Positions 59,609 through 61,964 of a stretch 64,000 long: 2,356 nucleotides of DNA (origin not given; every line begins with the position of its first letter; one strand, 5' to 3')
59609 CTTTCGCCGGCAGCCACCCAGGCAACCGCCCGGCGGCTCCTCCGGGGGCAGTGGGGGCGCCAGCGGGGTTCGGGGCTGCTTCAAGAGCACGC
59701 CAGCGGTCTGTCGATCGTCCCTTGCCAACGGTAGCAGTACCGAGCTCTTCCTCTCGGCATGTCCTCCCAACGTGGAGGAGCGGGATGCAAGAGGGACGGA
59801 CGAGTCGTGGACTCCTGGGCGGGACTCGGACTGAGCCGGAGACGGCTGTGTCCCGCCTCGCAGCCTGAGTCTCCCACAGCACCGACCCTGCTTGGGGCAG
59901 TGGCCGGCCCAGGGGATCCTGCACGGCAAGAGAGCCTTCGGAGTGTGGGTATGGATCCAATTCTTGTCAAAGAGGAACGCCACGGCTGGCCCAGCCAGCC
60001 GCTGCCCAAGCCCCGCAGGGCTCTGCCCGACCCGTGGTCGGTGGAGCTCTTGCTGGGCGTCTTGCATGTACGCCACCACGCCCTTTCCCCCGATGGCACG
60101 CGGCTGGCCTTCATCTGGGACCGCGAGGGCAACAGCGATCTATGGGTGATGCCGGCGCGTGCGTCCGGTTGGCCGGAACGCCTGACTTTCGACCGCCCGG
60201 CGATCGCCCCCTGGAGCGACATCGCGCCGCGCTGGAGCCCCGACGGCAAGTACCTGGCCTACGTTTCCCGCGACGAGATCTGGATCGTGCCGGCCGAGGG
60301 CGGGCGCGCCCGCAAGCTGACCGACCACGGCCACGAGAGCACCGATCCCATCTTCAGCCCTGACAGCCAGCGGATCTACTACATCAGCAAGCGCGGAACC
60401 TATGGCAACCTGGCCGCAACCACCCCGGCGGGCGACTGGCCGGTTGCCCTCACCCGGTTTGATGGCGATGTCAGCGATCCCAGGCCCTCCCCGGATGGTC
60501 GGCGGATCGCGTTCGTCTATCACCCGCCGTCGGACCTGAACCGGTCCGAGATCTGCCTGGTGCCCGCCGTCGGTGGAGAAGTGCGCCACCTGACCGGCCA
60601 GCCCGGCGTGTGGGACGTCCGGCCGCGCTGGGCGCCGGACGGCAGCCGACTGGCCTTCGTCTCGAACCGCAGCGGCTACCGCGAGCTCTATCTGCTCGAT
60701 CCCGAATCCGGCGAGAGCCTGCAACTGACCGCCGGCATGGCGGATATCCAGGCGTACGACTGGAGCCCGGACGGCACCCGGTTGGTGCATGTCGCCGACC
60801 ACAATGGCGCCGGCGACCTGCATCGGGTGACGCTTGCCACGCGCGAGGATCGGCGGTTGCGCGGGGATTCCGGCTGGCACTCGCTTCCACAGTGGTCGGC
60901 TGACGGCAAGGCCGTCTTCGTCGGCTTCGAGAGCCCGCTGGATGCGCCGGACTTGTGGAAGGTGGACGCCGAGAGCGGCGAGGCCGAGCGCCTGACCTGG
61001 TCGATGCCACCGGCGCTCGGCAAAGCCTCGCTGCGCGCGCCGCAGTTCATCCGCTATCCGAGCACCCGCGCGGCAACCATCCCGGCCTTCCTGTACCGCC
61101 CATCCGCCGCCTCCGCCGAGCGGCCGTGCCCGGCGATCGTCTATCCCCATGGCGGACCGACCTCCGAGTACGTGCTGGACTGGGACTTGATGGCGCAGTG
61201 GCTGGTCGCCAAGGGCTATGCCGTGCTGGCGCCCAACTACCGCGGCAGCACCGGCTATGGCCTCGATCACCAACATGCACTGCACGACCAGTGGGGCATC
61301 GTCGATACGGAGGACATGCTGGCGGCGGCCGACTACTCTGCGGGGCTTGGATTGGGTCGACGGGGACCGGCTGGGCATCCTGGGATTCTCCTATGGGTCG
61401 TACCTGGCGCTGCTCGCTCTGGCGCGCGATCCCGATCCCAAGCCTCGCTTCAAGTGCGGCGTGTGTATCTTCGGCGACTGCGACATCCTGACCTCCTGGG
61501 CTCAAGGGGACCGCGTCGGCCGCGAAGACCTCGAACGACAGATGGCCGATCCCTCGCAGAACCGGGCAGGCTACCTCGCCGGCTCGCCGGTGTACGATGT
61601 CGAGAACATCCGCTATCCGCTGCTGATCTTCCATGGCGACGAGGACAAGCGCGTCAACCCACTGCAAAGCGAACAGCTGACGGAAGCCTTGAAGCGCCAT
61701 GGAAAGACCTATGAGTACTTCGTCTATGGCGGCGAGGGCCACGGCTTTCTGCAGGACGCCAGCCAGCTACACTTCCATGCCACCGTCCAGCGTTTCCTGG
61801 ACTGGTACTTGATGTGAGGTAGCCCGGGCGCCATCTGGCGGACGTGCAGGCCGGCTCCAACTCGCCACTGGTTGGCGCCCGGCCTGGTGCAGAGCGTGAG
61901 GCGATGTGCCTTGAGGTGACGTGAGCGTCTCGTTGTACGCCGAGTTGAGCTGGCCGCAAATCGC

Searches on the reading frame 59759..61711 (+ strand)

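Call 14: search_protein_families(library=pfam, max_evalue=0.01, proteins=[window:59759-61711:+])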
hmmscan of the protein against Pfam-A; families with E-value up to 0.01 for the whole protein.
window:59759-61711:+ (651 aa): 7 families
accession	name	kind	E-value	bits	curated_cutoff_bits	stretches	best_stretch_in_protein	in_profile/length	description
PF07676.18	PD40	-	5e-42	141.4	20.9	5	282-311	8-37/38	WD40-like Beta Propeller Repeat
PF00930.27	DPPIV_N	-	1.3e-14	54.2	22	2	151-193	42-84/354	Dipeptidyl peptidase IV (DPP IV) N-terminal region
PF00326.27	Peptidase_S9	-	1e-09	38.6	22.6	1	478-528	6-56/213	Prolyl oligopeptidase family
PF25174.1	Beta-prop_THOC3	-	2.6e-06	27.1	305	0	155-214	92-152/272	THOC3 beta-propeller domain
PF10647.15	Gmad1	-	4.3e-06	27.2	20.5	0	104-254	25-131/251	Lipoprotein LpqB beta-propeller domain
PF14583.12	Pectate_lyase22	-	6.6e-05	22.2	30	0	292-383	44-134/386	Oligogalacturonate lyase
PF00400.38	WD40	-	0.00096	20.1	27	0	275-299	4-27/39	WD domain, G-beta repeat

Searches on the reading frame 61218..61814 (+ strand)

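Call 66: search_protein_families(library=pfam, max_evalue=0.001, proteins=[window:61218-61814:+])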
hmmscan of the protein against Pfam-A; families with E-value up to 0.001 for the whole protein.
window:61218-61814:+ (199 aa): 7 families
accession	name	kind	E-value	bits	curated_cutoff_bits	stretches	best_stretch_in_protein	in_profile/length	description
PF00326.27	Peptidase_S9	-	6.6e-28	98.1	22.6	1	45-198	59-210/213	Prolyl oligopeptidase family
PF01738.24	DLH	-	2e-10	41.1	21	1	46-183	93-194/217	Dienelactone hydrolase family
PF20434.5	BD-FAE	-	2.4e-08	34.2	26.8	1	47-158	86-215/215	BD-FAE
PF12146.15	Hydrolase_4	-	3.6e-07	30.2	27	1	127-178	186-235/239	Serine aminopeptidase, S33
PF03959.19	FSH1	-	3e-06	27.5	21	1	52-166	103-194/211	Serine hydrolase (FSH1)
PF00561.26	Abhydrolase_1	-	3.6e-06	27.3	25.8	0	122-176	200-239/245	alpha/beta hydrolase fold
PF02129.25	Peptidase_S15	-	0.00016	21.9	23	0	44-73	90-118/262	X-Pro dipeptidyl-peptidase (S15 family)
